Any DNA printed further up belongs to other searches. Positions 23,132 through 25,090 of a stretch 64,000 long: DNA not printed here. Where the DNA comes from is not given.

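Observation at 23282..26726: gtr-like three-component module: GT-C transferase + Dol-P-hexose synthase + flippase-like protein, translationally coupled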

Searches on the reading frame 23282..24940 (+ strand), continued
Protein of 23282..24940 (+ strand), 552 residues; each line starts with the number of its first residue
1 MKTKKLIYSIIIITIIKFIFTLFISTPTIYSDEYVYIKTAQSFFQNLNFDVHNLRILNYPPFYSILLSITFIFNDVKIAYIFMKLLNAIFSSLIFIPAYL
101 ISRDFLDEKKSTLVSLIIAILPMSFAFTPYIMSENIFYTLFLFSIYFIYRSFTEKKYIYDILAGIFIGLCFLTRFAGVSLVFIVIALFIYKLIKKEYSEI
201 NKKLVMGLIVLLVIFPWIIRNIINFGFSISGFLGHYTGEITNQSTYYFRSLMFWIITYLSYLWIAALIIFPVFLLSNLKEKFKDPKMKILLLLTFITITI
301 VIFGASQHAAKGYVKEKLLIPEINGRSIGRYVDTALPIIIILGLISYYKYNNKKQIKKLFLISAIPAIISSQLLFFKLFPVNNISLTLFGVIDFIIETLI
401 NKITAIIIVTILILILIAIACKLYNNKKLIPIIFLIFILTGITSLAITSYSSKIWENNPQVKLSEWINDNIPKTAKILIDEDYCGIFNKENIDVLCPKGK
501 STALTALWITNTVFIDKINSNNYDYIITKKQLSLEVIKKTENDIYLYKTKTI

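Call 71: search_protein_families(library=pfam, proteins=[L033:11723-12247:+, L012:6434-6796:+, L015:1800-2192:+, L022:9420-9869:-, L028:11064-11582:-, L016:8988-10493:+, L010:2185-3513:-, L036:109-2508:+, L012:9714-10562:+, L043:9616-10239:+], max_evalue=0.01)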
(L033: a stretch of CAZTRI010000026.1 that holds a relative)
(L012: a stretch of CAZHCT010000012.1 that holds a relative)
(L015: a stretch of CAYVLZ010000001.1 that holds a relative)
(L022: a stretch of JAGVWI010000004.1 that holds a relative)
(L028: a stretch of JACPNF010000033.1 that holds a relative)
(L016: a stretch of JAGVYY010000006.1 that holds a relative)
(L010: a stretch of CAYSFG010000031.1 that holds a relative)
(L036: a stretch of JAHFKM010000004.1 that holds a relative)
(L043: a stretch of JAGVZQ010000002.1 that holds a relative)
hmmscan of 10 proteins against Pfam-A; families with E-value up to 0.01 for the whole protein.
L033:11723-12247:+ (174 aa): 1 family
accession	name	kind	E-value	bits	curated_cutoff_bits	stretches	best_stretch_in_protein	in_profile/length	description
PF04307.19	YdjM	-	6.1e-09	36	29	1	1-152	1-155/176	YdjM inner membrane protein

L012:6434-6796:+ (120 aa): 1 family
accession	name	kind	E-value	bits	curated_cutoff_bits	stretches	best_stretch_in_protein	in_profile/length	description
PF00892.27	EamA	-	0.0004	21.1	28.2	1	44-113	65-133/135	EamA-like transporter family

L015:1800-2192:+ (130 aa): 0 families

L022:9420-9869:- (149 aa): 0 families

L028:11064-11582:- (172 aa): 1 family
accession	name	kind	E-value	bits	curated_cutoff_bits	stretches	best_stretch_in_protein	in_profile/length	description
PF05052.17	MerE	-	1.3e-05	25.5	22.8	1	102-157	11-67/75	MerE protein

L016:8988-10493:+ (501 aa): 4 families
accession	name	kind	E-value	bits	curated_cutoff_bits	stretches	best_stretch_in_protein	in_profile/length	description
PF01943.22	Polysacc_synt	-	1e-21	78.1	28.2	1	7-278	1-263/274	Polysaccharide biosynthesis protein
PF13440.11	Polysacc_synt_3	-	1e-19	71.4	23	1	35-336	6-290/293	Polysaccharide biosynthesis protein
PF01554.23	MatE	-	5.2e-19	68.9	24.9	2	228-387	1-161/161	MatE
PF03023.19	MurJ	-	1.2e-09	37.8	27.4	1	274-455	251-441/451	Lipid II flippase MurJ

L010:2185-3513:- (442 aa): 3 families
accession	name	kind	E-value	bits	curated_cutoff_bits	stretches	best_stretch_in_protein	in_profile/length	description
PF13440.11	Polysacc_synt_3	-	1.3e-11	44.7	23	1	34-275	4-243/293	Polysaccharide biosynthesis protein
PF01943.22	Polysacc_synt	-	2.1e-10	40.9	28.2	1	8-273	2-271/274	Polysaccharide biosynthesis protein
PF01554.23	MatE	-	0.0027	17.9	24.9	1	227-373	14-161/161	MatE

L036:109-2508:+ (799 aa): 4 families
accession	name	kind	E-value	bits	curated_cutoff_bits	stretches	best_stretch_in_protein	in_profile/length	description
PF02516.20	STT3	-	2.6e-11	44.1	24.5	1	7-275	60-323/405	Oligosaccharyl transferase STT3, N-terminal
PF13231.12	PMT_2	-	2.2e-09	38.2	26.1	1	48-136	25-111/160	Dolichyl-phosphate-mannose-protein mannosyltransferase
PF21436.2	STT3-PglB_core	-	0.00051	21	23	1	515-553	6-44/131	STT3/PglB/AglB core domain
PF20604.3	DUF6798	-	0.0033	17.6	26.9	1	496-514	2-20/61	Domain of unknown function (DUF6798)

L012:9714-10562:+ (282 aa): 0 families

L043:9616-10239:+ (207 aa): 5 families
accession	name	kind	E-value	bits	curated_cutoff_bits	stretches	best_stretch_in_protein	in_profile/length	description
PF08241.18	Methyltransf_11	-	5.2e-08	33.9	21.2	1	16-95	1-95/95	Methyltransferase domain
PF05148.21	Methyltransf_8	-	2e-06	28.3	27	1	6-95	67-156/219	Hypothetical methyltransferase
PF13847.12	Methyltransf_31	-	3.6e-06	27.2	27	1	48-98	61-112/145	Methyltransferase domain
PF13489.12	Methyltransf_23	-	0.00011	22.4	27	1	7-102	18-123/164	Methyltransferase domain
PF13649.12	Methyltransf_25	-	0.00025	22.1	27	1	48-91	53-97/97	Methyltransferase domain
